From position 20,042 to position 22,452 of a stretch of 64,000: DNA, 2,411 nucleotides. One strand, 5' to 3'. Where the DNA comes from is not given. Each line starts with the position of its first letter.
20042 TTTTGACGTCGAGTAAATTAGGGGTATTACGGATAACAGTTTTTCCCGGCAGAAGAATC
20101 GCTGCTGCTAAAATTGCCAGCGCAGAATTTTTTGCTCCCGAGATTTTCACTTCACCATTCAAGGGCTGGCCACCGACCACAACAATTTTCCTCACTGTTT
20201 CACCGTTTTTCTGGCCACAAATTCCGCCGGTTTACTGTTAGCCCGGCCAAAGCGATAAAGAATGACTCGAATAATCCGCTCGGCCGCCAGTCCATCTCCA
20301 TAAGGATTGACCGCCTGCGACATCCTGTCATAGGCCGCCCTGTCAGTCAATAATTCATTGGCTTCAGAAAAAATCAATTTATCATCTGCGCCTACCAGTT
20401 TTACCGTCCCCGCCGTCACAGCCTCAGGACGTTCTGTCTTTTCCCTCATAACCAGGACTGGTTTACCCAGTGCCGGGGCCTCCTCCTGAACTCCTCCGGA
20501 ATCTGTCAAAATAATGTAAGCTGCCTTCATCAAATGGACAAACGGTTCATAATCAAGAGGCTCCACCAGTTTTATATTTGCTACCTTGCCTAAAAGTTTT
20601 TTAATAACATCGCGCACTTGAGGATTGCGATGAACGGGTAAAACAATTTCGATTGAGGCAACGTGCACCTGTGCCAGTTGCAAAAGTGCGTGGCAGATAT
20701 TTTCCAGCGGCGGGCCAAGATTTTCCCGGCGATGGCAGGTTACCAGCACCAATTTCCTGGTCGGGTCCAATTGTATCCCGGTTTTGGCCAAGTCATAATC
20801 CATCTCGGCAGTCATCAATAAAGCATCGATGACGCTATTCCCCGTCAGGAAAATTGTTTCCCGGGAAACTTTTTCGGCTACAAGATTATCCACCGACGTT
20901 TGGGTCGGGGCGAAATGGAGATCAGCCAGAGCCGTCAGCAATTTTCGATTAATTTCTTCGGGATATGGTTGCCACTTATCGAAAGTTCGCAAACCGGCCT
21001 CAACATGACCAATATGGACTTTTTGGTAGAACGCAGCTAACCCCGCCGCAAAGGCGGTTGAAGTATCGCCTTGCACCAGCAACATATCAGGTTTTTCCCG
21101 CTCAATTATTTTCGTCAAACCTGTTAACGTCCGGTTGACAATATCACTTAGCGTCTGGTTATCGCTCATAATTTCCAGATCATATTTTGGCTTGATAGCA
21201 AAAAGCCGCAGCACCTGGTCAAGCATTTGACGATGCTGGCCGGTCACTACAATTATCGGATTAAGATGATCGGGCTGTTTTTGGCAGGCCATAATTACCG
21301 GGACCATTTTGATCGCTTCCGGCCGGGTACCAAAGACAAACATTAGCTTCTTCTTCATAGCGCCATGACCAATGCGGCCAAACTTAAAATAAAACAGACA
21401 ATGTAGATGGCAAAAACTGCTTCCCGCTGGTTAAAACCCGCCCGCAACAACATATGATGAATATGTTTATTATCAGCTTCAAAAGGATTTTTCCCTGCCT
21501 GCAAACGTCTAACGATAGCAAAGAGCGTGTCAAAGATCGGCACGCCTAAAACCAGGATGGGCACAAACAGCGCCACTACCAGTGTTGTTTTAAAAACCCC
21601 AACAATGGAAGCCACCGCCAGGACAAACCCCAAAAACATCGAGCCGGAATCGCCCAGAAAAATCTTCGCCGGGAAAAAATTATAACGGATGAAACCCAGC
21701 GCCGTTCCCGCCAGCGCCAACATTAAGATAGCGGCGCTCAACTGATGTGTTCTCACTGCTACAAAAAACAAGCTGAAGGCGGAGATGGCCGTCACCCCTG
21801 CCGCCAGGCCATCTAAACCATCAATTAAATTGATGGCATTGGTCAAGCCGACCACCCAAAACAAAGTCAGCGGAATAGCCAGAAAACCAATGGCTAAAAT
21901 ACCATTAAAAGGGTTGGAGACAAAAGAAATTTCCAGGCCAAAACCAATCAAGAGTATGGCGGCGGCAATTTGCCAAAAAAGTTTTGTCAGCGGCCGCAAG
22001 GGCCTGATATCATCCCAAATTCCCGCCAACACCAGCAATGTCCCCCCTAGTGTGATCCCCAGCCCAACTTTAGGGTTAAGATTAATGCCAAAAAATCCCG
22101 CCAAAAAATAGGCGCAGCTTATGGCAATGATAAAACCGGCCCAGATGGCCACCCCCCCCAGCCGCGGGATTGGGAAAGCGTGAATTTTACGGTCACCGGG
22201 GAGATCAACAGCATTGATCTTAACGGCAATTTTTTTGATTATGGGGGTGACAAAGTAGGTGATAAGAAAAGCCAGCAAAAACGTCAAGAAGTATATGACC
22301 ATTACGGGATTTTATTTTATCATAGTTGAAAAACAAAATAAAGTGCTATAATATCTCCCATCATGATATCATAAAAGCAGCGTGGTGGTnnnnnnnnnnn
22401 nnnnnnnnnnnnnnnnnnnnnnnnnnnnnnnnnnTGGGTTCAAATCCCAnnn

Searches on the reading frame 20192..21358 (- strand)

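Call 26: search_protein_families(library=pfam, proteins=[window:20192-21358:-], max_evalue=0.00001)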
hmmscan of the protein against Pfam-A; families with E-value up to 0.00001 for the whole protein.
window:20192-21358:- (388 aa): 1 family
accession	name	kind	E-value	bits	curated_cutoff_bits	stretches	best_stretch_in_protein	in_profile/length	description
PF02350.25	Epimerase_2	-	4.4e-120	401.1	30.6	1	27-366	5-346/347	UDP-N-acetylglucosamine 2-epimerase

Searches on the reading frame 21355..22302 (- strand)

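Call 26: search_protein_families(library=pfam, proteins=[window:21355-22302:-], max_evalue=0.00001)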
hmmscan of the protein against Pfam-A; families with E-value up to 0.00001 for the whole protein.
window:21355-22302:- (315 aa): 1 family
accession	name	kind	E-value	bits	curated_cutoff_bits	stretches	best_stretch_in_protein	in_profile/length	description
PF00953.26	Glycos_transf_4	-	2.1e-42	145.2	27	1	82-235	3-159/160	Glycosyl transferase family 4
